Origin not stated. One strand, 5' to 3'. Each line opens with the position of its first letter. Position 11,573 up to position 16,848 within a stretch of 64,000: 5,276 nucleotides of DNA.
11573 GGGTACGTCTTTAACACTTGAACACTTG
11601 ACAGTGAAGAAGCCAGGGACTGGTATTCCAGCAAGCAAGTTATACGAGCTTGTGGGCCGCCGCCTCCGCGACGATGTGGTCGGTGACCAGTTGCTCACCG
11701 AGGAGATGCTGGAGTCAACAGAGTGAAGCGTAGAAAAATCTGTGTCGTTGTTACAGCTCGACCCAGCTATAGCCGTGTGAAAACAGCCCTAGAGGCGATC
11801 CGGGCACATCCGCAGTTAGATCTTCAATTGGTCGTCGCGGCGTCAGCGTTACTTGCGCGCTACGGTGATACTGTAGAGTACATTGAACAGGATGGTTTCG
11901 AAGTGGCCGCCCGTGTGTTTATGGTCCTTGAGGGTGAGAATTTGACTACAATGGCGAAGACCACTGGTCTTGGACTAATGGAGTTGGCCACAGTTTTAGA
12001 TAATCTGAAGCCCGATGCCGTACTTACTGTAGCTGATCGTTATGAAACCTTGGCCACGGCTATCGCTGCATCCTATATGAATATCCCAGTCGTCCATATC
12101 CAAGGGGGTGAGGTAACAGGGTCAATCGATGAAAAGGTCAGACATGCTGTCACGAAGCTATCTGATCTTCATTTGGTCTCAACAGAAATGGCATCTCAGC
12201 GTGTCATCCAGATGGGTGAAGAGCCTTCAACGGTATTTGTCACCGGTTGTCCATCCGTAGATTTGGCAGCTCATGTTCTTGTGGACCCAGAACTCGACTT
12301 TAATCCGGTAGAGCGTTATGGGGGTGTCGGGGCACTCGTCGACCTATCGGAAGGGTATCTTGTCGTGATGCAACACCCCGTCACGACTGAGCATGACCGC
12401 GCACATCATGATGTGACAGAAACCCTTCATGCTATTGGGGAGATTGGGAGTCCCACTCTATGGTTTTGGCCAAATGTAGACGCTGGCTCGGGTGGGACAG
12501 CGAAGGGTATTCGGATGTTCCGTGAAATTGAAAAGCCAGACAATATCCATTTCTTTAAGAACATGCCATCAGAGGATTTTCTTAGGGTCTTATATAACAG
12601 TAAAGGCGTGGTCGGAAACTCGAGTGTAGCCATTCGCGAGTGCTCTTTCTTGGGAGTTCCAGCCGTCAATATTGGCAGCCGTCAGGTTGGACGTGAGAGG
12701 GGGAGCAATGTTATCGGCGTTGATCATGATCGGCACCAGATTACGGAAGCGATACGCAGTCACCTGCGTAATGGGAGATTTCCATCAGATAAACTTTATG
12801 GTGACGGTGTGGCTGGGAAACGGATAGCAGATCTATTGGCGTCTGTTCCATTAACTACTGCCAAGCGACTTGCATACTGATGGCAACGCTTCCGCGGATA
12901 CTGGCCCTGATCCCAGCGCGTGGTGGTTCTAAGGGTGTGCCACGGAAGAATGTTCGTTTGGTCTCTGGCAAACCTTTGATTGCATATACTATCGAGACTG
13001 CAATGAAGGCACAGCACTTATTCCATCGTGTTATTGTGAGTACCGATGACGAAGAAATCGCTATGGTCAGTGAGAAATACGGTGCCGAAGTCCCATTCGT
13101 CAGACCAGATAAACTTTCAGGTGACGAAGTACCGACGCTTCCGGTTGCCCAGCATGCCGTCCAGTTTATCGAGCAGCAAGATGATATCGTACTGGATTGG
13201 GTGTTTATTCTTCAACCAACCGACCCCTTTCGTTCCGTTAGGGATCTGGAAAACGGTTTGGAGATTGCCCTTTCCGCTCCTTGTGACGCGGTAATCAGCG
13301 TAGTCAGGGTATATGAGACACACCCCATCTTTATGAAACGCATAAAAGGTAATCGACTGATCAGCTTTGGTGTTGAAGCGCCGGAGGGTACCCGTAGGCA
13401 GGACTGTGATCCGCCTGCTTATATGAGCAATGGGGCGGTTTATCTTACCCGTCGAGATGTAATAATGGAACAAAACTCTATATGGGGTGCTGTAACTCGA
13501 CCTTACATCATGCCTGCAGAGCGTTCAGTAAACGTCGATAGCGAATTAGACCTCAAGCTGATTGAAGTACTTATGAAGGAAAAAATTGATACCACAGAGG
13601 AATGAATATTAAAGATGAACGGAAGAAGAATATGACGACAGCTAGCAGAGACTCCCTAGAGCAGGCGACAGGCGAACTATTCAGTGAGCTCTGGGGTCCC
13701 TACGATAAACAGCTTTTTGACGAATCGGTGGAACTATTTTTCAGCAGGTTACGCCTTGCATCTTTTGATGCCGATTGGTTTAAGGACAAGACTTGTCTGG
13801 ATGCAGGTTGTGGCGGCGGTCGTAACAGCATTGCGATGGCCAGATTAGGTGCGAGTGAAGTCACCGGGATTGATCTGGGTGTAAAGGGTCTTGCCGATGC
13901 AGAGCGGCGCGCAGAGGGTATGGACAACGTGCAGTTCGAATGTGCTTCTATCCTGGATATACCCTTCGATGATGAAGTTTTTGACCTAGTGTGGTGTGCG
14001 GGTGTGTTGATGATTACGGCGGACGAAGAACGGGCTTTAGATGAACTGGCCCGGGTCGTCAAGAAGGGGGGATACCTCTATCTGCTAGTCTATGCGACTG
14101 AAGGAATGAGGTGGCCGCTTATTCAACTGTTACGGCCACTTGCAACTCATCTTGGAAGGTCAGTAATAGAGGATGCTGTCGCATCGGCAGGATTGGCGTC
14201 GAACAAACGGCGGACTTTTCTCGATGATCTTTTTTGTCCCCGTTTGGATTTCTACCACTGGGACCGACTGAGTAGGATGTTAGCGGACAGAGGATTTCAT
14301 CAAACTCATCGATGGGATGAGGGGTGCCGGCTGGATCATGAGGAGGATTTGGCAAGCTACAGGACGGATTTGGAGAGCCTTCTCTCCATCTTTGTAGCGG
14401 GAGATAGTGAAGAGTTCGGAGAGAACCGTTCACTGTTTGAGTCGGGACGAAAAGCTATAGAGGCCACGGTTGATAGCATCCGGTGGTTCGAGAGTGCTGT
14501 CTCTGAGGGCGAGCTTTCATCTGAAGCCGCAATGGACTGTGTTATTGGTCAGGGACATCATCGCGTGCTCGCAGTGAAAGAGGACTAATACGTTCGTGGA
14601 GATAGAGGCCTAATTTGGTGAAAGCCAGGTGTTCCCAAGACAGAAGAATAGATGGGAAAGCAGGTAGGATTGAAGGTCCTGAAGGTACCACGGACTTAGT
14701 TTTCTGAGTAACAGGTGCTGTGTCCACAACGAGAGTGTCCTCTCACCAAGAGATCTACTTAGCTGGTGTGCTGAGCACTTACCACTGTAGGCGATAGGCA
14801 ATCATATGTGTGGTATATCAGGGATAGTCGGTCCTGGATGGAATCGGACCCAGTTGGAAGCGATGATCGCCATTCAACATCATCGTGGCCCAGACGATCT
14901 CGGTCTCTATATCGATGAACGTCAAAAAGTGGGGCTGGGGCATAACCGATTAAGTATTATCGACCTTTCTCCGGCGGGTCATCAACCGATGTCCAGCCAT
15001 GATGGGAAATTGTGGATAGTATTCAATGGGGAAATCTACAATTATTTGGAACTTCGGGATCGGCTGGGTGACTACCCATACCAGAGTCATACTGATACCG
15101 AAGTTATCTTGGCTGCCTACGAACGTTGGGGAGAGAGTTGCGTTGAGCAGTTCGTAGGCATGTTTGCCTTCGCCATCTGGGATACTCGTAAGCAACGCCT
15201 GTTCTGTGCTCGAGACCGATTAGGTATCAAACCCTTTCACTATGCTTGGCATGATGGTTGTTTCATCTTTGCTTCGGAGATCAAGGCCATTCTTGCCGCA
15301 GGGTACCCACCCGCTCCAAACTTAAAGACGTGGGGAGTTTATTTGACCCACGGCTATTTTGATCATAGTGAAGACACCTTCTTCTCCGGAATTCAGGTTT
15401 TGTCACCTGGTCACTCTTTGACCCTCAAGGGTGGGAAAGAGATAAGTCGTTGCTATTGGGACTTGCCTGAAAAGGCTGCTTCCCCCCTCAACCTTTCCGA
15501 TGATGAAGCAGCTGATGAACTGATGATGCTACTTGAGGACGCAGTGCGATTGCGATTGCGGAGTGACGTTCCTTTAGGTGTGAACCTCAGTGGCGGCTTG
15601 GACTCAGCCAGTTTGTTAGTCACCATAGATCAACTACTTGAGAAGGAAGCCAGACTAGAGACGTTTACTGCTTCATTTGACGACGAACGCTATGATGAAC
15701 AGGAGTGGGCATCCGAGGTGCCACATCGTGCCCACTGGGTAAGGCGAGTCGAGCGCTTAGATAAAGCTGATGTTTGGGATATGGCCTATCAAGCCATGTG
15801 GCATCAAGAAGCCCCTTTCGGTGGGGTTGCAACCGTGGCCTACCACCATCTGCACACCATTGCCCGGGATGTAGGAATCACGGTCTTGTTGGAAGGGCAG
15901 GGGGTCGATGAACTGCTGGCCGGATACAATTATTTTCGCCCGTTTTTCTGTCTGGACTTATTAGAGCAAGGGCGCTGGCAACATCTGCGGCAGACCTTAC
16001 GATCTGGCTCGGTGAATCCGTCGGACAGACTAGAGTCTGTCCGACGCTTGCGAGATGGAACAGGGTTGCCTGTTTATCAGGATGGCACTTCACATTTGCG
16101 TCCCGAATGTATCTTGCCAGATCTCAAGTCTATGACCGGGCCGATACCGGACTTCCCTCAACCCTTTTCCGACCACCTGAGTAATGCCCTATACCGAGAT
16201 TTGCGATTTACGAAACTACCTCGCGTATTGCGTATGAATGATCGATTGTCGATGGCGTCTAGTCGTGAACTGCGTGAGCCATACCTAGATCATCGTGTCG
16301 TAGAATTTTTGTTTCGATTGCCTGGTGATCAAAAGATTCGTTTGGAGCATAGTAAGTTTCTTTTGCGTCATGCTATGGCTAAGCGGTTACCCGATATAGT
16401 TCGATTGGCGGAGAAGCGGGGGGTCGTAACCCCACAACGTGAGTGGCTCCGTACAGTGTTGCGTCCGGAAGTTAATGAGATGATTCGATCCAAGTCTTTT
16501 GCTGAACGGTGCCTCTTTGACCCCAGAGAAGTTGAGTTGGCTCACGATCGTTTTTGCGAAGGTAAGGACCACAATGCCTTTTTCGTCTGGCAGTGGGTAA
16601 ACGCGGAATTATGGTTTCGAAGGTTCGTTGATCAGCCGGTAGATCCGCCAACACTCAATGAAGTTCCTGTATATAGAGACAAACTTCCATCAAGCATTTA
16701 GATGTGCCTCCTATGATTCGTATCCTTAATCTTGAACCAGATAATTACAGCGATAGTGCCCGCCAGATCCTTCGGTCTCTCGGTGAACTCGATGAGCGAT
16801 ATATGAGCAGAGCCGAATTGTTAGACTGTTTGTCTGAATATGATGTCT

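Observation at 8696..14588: DAHP-synthase-like and shikimate-dehydrogenase-like genes hard-wired into a neuB/neuC/neuA operon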

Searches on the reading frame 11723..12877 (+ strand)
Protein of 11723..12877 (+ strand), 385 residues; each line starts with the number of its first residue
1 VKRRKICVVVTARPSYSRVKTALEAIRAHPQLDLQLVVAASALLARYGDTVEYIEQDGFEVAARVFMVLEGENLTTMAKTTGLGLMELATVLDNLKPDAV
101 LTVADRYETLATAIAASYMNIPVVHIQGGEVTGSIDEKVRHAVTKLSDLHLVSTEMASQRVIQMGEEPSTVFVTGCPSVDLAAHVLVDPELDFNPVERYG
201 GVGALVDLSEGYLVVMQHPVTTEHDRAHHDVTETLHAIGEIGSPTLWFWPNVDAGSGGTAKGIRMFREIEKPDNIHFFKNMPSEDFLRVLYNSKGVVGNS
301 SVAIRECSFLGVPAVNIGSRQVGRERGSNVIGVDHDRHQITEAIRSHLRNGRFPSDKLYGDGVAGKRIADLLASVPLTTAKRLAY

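Call 4: search_protein_families(library=pfam, proteins=[window:11723-12877:+])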
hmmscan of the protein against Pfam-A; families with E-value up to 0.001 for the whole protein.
window:11723-12877:+ (385 aa): 1 family
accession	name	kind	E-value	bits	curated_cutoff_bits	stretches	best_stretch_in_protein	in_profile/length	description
PF02350.25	Epimerase_2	-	8.1e-73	245.7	30.6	1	25-372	2-346/347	UDP-N-acetylglucosamine 2-epimerase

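Call 5: search_protein_families(library=ncbifam, proteins=[window:11723-12877:+])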
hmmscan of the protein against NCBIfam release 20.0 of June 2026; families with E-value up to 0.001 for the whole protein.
window:11723-12877:+ (385 aa): 2 families
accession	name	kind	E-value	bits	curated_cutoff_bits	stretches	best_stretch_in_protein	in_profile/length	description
TIGR03568.1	NeuC_NnaA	equivalog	5.1e-114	380.9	235.9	1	4-372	1-365/365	UDP-N-acetylglucosamine 2-epimerase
TIGR00236.1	wecB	equivalog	1.1e-21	77.4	210.15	1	5-372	2-362/366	non-hydrolyzing UDP-N-acetylglucosamine 2-epimerase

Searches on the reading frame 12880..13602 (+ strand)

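Call 4: search_protein_families(library=pfam, proteins=[window:12880-13602:+])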
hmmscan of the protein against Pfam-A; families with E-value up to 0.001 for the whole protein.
window:12880-13602:+ (241 aa): 1 family
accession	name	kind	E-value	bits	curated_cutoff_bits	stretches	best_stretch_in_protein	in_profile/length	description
PF02348.25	CTP_transf_3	-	1.3e-19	71.3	22.6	1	9-126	2-117/217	Cytidylyltransferase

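Call 5: search_protein_families(library=ncbifam, proteins=[window:12880-13602:+])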
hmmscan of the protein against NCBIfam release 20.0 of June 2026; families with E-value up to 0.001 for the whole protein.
window:12880-13602:+ (241 aa): 6 families
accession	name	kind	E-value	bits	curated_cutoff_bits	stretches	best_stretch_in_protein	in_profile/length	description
TIGR03584.1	PseF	equivalog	7.1e-46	156.6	205.7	1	8-232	1-220/222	pseudaminic acid cytidylyltransferase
NF003952.0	PRK05450.1-5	subfamily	1.1e-13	51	193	1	6-141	2-127/250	3-deoxy-manno-octulosonate cytidylyltransferase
NF003950.0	PRK05450.1-3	subfamily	3.5e-11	42.9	234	1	8-105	4-96/248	3-deoxy-manno-octulosonate cytidylyltransferase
NF009905.0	PRK13368.1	subfamily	6.7e-11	42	255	1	7-142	3-126/243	3-deoxy-manno-octulosonate cytidylyltransferase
TIGR00466.1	kdsB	equivalog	3.4e-10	39.7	155.2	1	9-85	5-79/241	3-deoxy-manno-octulosonate cytidylyltransferase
NF003948.0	PRK05450.1-1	equivalog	4.1e-10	39.3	281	1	6-82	5-79/248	3-deoxy-manno-octulosonate cytidylyltransferase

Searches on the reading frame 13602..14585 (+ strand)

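Call 4: search_protein_families(library=pfam, proteins=[window:13602-14585:+])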
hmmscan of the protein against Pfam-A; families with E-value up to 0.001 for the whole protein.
window:13602-14585:+ (328 aa): 10 families
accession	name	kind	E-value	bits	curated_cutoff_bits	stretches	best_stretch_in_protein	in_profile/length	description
PF08241.18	Methyltransf_11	-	2.4e-24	86.2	21.2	1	66-161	1-95/95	Methyltransferase domain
PF13649.12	Methyltransf_25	-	1.1e-21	77.8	27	1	66-157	2-97/97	Methyltransferase domain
PF13847.12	Methyltransf_31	-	2.7e-21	76.2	27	1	61-161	3-109/145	Methyltransferase domain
PF08242.18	Methyltransf_12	-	1e-12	49.1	30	1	66-159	1-98/98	Methyltransferase domain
PF13489.12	Methyltransf_23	-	1.1e-11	45.2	27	1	59-184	20-142/164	Methyltransferase domain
PF01209.24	Ubie_methyltran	-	3.2e-10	40.2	20.1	1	62-164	48-154/233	ubiE/COQ5 methyltransferase family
PF03848.20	TehB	-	1.3e-05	25.1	20.4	1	63-165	32-135/193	Tellurite resistance protein TehB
PF06325.19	PrmA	-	2e-05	24.7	22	1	53-159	153-256/296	Ribosomal protein L11 methyltransferase (PrmA)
PF08003.17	Methyltransf_9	-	9.8e-05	21.9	23.8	1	60-166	114-222/315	Protein of unknown function (DUF1698)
PF05148.21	Methyltransf_8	-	0.0009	19.6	27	0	66-161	77-156/219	Hypothetical methyltransferase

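Call 5: search_protein_families(library=ncbifam, proteins=[window:13602-14585:+])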
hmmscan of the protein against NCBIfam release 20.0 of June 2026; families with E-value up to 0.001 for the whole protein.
window:13602-14585:+ (328 aa): 40 families (the best 25 are shown)
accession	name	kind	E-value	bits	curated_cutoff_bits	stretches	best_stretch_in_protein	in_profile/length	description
NF045667.1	MTase_DVU1556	equivalog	8.3e-17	61.3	155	1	61-198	22-160/213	DVU_1556 family methyltransferase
TIGR01934.1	MenG_MenH_UbiE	subfamily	2.7e-16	59.5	158.35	1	60-167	38-147/223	ubiquinone/menaquinone biosynthesis methyltransferase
NF047649.1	MTase_UXPK_star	exception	3.8e-16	58.9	460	1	63-161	79-181/283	methyltransferase/UXPK-star double selenoprotein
NF041537.1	ArsM_AhpD_UU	exception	1.3e-14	53.8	510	1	63-161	78-180/345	arsenite methyltransferase/AhpD domain selenoprotein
TIGR01983.1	UbiG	equivalog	4.3e-14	52.4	102.95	1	57-161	45-151/228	bifunctional 2-polyprenyl-6-hydroxyphenol methylase/3-demethylubiquinol 3-O-methyltransferase UbiG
NF007610.0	PRK10258.1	equivalog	6.1e-13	48.7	342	1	63-160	44-137/251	malonyl-ACP O-methyltransferase BioC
NF008823.0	PRK11873.1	subfamily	9.5e-13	48.2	263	1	63-160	79-180/272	arsenite methyltransferase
NF041536.1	ArsM_DUF2284_UU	exception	2.3e-12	46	575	1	63-161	78-180/459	arsenite methyltransferase/DUF2284 domain selenoprotein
TIGR02072.1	BioC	equivalog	4.6e-12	46.3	184.95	1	60-165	33-136/244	malonyl-ACP O-methyltransferase BioC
NF001244.0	PRK00216.1-5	equivalog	6.2e-12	45.3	216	1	60-162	47-154/236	bifunctional demethylmenaquinone methyltransferase/2-methoxy-6-polyprenyl-1,4-benzoquinol methylase UbiE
NF041675.1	sarc_dimgly_tmase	equivalog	3.8e-11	43.4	550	1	51-159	56-167/278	sarcosine/dimethylglycine N-methyltransferase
TIGR02021.1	BchM-ChlM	equivalog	9.3e-11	41.6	158.9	1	56-156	49-150/218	magnesium protoporphyrin IX methyltransferase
NF043040.1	corrin_prot_MT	hypoth_equivalog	2.9e-10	39.9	180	1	61-161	41-147/216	corrinoid protein-associated methyltransferase CpaM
TIGR04290.1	meth_Rta_06860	hypoth_equivalog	3.5e-10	39.7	300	1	60-153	48-142/226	TIGR04290 family methyltransferase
NF001243.0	PRK00216.1-4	equivalog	7.5e-10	38.5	235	1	61-160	47-150/237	demethylmenaquinone methyltransferase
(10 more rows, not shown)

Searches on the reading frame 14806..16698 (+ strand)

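Call 4: search_protein_families(library=pfam, proteins=[window:14806-16698:+])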
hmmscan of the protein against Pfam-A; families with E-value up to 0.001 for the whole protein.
window:14806-16698:+ (631 aa): 4 families
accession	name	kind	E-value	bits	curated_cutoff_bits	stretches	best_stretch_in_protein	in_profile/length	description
PF00733.27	Asn_synthase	-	1.1e-64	219.8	21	1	241-605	4-354/354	Asparagine synthase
PF13537.11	GATase_7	-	1.6e-47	161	25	1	46-164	1-123/123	Glutamine amidotransferase domain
PF13522.11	GATase_6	-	2.9e-44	150.7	27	1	29-158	1-130/130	Glutamine amidotransferase domain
PF12481.13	DUF3700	-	3.6e-05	23.8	27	1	68-162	76-176/228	Aluminium induced protein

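Call 5: search_protein_families(library=ncbifam, proteins=[window:14806-16698:+])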
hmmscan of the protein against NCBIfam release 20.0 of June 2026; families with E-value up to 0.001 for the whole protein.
window:14806-16698:+ (631 aa): 9 families
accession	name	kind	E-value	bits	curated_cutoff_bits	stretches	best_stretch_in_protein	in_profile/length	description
TIGR01536.1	asn_synth_AEB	equivalog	6.2e-124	414.8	267.1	1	2-538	1-515/517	asparagine synthase (glutamine-hydrolyzing)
TIGR03108.1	eps_aminotran_1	hypoth_equivalog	8.7e-121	404.6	816.9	2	1-387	1-387/628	XrtA/PEP-CTERM system amidotransferase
NF033535.1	lass_lactam_cya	exception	1e-95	321.7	525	2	1-403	1-404/668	lasso peptide isopeptide bond-forming cyclase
TIGR03104.1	trio_amidotrans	equivalog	2.7e-88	296.7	570.1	2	1-379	1-385/589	N-acetylglutaminylglutamine amidotransferase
NF006949.0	PRK09431.1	equivalog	5.5e-71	239.7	499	3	1-163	1-166/554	asparagine synthase B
NF033561.1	macrolact_Ik_Al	subfamily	1.2e-24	86.8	300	1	178-605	139-556/561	albusnodin/ikarugamycin family macrolactam cyclase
TIGR01134.1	purF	equivalog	1.3e-08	34.7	350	1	40-162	64-199/432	amidophosphoribosyltransferase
NF001484.0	PRK00331.1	subfamily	1.6e-08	33.4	381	1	41-164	66-200/601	isomerizing glutamine--fructose-6-phosphate transaminase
TIGR01135.1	glmS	equivalog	3.1e-08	32.6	418.05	1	40-164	64-199/607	glutamine--fructose-6-phosphate transaminase (isomerizing)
